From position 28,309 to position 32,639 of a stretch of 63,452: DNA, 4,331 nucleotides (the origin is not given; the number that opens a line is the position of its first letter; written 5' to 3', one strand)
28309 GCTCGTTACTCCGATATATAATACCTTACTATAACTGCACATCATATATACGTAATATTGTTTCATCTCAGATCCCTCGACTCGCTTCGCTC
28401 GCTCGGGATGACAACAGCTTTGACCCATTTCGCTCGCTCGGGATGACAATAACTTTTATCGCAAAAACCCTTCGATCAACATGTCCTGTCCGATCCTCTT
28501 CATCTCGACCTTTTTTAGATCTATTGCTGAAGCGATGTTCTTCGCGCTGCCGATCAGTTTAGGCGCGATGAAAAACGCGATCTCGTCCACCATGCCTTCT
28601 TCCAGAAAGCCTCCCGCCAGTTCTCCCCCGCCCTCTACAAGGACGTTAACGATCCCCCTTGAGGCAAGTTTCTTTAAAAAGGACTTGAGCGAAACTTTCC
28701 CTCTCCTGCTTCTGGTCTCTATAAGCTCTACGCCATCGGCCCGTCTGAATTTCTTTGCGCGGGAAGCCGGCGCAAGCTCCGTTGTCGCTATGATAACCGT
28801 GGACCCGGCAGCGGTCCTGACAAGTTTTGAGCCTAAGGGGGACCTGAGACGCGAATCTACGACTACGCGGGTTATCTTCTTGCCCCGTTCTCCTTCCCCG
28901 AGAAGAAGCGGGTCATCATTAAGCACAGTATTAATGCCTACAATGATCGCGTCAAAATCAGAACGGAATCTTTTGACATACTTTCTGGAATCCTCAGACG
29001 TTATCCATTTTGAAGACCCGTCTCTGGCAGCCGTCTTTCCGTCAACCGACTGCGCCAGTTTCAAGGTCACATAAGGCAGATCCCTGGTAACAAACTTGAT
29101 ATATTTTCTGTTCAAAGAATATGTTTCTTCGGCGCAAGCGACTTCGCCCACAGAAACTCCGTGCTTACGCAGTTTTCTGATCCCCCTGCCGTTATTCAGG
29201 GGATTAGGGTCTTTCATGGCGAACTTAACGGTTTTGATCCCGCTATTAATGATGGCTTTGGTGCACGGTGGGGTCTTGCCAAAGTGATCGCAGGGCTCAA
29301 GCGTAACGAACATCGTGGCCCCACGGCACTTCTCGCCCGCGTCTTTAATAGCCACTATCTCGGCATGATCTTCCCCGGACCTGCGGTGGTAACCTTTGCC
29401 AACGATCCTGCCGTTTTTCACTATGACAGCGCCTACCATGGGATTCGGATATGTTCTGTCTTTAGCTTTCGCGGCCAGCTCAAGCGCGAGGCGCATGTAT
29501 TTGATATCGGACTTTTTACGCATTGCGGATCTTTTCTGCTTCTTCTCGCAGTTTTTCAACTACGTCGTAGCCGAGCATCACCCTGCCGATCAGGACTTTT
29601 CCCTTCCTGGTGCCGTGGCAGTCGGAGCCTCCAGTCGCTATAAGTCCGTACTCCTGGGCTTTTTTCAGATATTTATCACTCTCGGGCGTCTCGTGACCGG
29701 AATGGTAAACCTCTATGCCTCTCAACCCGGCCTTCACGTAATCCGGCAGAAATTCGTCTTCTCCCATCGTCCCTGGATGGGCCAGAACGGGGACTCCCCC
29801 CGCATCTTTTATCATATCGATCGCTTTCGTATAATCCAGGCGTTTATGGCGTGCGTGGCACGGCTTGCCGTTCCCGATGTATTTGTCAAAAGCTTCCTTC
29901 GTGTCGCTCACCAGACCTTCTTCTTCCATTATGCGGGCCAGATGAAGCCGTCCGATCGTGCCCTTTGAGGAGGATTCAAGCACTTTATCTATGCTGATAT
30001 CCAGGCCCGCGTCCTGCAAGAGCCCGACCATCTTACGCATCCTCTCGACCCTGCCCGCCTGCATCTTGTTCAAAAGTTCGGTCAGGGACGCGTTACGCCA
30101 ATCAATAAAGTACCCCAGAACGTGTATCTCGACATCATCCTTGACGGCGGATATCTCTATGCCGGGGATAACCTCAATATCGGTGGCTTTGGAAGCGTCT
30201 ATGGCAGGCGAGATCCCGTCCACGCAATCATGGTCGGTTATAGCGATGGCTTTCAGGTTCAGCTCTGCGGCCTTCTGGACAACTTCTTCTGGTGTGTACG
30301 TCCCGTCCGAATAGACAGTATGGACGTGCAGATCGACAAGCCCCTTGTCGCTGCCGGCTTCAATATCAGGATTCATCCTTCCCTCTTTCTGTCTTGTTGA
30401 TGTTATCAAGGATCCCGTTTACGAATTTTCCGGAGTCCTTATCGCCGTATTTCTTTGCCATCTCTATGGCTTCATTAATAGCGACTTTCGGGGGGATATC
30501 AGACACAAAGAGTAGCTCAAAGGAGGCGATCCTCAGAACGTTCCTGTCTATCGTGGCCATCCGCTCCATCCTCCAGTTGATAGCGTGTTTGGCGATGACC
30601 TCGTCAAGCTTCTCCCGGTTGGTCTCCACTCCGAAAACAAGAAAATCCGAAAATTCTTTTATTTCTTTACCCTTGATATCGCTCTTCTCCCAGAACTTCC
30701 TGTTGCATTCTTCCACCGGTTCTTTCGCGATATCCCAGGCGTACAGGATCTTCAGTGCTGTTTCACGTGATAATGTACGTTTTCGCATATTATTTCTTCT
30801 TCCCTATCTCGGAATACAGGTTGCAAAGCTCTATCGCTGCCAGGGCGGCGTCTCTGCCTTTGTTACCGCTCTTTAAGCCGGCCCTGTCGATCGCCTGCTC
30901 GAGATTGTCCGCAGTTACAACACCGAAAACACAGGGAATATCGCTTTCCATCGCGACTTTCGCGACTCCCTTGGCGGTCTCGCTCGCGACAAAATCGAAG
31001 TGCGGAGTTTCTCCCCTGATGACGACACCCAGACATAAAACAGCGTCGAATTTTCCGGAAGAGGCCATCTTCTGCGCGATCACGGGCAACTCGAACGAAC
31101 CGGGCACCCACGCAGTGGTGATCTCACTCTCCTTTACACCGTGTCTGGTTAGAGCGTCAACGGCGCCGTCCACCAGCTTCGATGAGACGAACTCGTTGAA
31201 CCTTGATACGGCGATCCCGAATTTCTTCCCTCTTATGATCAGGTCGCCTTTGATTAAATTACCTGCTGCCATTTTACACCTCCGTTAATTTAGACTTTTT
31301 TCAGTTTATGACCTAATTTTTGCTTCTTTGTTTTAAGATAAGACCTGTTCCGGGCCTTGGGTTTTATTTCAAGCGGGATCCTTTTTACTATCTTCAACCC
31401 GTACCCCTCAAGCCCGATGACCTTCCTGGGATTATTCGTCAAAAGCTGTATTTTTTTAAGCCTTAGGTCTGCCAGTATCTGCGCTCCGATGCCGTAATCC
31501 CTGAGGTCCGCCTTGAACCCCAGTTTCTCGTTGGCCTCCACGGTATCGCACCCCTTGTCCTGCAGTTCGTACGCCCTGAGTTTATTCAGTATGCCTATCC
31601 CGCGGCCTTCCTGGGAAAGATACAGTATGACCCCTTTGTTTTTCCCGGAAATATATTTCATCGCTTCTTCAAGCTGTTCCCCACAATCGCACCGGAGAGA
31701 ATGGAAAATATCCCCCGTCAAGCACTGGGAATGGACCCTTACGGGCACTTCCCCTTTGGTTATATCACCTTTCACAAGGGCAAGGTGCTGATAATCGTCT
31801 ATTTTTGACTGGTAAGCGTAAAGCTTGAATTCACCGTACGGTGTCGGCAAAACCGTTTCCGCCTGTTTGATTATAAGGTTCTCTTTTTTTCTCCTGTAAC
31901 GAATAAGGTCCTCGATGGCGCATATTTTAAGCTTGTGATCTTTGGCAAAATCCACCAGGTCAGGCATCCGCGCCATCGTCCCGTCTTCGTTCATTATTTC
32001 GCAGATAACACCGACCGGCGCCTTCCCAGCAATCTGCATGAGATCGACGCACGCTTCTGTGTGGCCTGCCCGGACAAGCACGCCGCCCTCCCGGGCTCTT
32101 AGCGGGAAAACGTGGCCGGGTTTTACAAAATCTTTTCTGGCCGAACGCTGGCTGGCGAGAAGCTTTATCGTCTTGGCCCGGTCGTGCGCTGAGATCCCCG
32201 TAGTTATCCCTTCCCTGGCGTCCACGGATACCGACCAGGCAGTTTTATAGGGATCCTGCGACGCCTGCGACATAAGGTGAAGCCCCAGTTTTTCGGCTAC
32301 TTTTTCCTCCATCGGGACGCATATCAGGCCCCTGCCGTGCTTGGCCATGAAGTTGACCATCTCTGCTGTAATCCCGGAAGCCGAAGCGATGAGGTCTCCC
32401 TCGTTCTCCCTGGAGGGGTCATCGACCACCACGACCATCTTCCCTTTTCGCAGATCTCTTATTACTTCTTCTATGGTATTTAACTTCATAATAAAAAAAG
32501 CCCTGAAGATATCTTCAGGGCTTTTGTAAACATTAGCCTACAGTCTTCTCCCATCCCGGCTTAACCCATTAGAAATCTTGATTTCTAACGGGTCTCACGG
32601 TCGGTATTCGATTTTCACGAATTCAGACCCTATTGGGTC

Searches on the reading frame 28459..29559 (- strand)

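Call 111: search_protein_families(library=pfam, proteins=[window:28459-29559:-], max_evalue=0.0001)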
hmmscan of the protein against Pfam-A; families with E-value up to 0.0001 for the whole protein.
window:28459-29559:- (367 aa): 3 families
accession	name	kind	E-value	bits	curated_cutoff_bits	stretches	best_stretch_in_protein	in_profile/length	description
PF01872.23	RibD_C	-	8e-48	163.3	24.1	1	162-359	1-194/197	RibD C-terminal domain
PF00383.29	dCMP_cyt_deam_1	-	5.7e-24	84.4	25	1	16-115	2-102/102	Cytidine and deoxycytidylate deaminase zinc-binding region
PF14437.12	MafB19-deam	-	8.8e-16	58.5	27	1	18-120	3-106/142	MafB19-like deaminase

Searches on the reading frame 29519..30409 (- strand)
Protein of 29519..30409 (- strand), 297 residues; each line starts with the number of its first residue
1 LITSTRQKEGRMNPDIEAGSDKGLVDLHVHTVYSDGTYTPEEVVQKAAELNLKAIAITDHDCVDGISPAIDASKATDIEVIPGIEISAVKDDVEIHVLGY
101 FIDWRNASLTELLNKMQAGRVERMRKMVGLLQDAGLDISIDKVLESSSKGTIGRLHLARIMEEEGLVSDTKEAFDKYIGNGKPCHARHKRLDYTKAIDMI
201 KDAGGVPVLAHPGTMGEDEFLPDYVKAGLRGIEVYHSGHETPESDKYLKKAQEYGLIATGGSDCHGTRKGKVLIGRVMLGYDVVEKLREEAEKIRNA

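Call 111: search_protein_families(library=pfam, proteins=[window:29519-30409:-], max_evalue=0.0001)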
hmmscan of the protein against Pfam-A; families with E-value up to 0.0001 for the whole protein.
window:29519-30409:- (297 aa): 1 family
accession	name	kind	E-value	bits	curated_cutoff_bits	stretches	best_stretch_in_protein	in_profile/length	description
PF02811.25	PHP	-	7.6e-16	59.3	26.4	1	26-106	1-71/164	PHP domain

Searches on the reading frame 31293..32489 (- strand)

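Call 111: search_protein_families(library=pfam, proteins=[window:31293-32489:-], max_evalue=0.0001)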
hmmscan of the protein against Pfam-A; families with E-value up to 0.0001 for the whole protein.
window:31293-32489:- (399 aa): 2 families
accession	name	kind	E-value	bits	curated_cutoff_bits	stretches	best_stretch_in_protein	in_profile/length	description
PF00926.24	DHBP_synthase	-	6.9e-86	287.1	26.4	1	7-198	1-191/191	3,4-dihydroxy-2-butanone 4-phosphate synthase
PF00925.25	GTP_cyclohydro2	-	6.2e-75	250.7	23.3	1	210-372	4-165/165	GTP cyclohydrolase II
